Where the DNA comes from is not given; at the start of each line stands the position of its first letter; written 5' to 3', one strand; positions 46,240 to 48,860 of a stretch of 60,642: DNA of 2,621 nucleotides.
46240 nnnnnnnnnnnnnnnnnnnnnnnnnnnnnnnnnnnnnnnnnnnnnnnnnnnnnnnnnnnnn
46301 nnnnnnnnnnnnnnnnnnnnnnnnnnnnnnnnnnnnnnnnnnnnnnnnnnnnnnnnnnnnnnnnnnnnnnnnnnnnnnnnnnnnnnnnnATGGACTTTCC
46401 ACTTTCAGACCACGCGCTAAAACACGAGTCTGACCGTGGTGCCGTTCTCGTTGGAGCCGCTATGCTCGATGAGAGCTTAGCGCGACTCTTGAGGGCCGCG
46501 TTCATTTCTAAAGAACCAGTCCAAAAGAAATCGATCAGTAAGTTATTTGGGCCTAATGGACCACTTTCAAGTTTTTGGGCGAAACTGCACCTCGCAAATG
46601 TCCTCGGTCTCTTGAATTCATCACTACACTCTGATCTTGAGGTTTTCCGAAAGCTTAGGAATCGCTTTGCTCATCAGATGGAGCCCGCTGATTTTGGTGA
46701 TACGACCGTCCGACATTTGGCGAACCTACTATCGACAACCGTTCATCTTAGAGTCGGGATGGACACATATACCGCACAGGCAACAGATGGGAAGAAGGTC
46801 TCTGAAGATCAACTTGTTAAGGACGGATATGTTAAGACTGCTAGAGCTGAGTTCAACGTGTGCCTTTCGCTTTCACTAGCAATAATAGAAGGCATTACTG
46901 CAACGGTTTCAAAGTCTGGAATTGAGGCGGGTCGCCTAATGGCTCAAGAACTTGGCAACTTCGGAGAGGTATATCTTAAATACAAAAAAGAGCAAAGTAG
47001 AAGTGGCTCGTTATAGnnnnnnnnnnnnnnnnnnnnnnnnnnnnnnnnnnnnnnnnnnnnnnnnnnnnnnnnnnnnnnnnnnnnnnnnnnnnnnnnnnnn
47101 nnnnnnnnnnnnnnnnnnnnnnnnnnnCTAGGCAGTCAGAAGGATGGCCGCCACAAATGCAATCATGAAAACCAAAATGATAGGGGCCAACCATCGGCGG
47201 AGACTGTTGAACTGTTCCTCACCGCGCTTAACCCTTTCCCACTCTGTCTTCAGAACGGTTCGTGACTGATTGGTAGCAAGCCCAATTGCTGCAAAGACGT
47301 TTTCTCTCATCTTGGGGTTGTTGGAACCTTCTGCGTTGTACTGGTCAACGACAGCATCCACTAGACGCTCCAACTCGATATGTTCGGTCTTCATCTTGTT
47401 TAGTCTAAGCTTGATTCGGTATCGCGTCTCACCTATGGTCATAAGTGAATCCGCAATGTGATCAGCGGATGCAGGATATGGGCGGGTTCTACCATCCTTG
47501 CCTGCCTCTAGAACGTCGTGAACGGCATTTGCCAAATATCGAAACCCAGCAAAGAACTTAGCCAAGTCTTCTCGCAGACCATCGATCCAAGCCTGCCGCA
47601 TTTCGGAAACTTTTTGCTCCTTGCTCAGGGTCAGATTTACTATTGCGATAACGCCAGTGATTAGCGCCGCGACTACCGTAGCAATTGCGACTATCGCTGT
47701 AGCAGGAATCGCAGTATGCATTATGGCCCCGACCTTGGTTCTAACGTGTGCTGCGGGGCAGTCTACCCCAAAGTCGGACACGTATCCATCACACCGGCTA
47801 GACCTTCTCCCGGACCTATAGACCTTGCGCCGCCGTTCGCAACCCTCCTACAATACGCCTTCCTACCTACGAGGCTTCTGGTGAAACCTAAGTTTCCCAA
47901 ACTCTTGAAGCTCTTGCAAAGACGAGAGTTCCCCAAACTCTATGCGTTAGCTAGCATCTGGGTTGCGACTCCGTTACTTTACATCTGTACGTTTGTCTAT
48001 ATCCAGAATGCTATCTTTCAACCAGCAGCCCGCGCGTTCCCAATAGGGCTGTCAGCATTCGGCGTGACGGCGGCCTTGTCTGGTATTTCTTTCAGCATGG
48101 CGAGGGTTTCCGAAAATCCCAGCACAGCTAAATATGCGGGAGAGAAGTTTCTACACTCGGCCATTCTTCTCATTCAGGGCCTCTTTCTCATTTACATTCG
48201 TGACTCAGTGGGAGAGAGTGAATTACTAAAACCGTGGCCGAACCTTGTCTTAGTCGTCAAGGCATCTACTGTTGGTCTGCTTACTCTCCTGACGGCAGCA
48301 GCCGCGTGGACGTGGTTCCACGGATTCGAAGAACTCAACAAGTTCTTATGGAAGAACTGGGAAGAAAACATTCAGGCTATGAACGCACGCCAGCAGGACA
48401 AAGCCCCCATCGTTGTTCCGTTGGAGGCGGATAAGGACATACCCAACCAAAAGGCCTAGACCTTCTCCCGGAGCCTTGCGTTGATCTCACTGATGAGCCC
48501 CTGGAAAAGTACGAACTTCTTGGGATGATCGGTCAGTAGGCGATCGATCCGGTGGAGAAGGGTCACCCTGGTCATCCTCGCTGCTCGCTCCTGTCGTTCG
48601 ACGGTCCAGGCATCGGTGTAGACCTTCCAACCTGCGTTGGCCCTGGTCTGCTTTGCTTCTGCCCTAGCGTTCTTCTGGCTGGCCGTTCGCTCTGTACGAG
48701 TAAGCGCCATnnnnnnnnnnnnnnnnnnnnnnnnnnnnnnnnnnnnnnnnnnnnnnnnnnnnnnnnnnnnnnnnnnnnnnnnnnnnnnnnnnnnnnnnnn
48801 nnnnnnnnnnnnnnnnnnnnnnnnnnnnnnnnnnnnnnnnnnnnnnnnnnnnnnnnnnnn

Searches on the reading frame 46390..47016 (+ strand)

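Call 11: search_protein_families(library=pfam, proteins=[window:46390-47016:+], max_evalue=0.01)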
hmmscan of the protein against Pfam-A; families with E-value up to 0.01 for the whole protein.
window:46390-47016:+ (208 aa): 1 family
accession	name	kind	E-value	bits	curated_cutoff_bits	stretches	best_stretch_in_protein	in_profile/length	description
PF05068.17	MtlR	-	3.9e-12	46.8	25.2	1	18-168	18-160/165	Mannitol repressor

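Call 96: search_protein_families(library=padloc, proteins=[window:46390-47016:+], max_evalue=0.01)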
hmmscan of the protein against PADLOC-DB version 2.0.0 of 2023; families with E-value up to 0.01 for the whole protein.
window:46390-47016:+ (208 aa): 0 families

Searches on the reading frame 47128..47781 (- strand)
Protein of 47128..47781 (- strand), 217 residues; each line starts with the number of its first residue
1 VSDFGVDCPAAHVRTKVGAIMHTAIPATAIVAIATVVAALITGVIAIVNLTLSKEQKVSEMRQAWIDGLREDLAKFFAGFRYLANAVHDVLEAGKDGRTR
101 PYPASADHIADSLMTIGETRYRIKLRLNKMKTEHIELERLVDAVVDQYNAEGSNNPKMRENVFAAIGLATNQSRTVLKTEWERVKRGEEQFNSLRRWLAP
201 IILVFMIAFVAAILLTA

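Call 11: search_protein_families(library=pfam, proteins=[window:47128-47781:-], max_evalue=0.01)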
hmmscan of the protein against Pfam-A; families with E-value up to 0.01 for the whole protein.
window:47128-47781:- (217 aa): 0 families

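Call 96: search_protein_families(library=padloc, proteins=[window:47128-47781:-], max_evalue=0.01)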
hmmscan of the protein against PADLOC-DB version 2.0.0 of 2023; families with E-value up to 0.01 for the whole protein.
window:47128-47781:- (217 aa): 1 family
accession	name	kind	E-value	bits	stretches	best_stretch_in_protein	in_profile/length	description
PDLC03841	LeoBC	-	0.0072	13.5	0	21-79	474-531/601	-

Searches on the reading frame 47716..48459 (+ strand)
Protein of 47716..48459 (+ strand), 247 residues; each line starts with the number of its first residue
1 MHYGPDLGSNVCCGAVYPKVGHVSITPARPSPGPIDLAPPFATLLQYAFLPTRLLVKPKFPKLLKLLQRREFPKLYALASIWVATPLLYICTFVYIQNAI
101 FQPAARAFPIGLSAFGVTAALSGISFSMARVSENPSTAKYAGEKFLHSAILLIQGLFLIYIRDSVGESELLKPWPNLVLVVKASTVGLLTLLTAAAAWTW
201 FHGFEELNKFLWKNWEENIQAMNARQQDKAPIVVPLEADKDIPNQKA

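Call 23: search_protein_families(library=pfam, proteins=[window:47716-48459:+], max_evalue=0.01)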
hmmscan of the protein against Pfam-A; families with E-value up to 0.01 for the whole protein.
window:47716-48459:+ (247 aa): 0 families

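Call 73: search_protein_families(library=ncbifam, proteins=[window:47716-48459:+], max_evalue=1)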
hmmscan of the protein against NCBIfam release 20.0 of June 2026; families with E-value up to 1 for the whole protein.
window:47716-48459:+ (247 aa): 1 family
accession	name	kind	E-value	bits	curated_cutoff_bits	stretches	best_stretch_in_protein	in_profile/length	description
NF009313.0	PRK12674.1-1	equivalog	0.075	12.9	151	1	149-204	10-64/140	Na+/H+ antiporter subunit G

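Call 96: search_protein_families(library=padloc, proteins=[window:47716-48459:+], max_evalue=0.01)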
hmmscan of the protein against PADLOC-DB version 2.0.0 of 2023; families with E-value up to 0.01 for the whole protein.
window:47716-48459:+ (247 aa): 0 families

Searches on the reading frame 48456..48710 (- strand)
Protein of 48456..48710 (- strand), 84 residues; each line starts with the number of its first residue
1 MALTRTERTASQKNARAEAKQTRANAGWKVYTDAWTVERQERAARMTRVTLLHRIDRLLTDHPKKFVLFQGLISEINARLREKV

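Call 23: search_protein_families(library=pfam, proteins=[window:48456-48710:-], max_evalue=0.01)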
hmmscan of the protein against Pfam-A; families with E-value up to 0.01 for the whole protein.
window:48456-48710:- (84 aa): 0 families

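Call 50: search_protein_families(library=phrogs, proteins=[window:48456-48710:-], max_evalue=0.01)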
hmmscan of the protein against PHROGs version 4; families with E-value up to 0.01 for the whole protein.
window:48456-48710:- (84 aa): 0 families

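Call 73: search_protein_families(library=ncbifam, proteins=[window:48456-48710:-], max_evalue=1)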
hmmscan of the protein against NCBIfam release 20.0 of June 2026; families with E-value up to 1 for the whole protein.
window:48456-48710:- (84 aa): 2 families
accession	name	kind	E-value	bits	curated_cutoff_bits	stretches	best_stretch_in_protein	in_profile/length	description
NF041576.1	bacphytchrmBphP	equivalog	0.046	12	1040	1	13-53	93-133/622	bacteriophytochrome BphP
NF038156.1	lant_syn_V_LxmK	equivalog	0.055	12.5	315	1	7-62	259-314/347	class V lanthionine synthetase subunit LxmK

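Call 96: search_protein_families(library=padloc, proteins=[window:48456-48710:-], max_evalue=0.01)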
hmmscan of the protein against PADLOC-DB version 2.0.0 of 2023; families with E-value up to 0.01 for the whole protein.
window:48456-48710:- (84 aa): 0 families
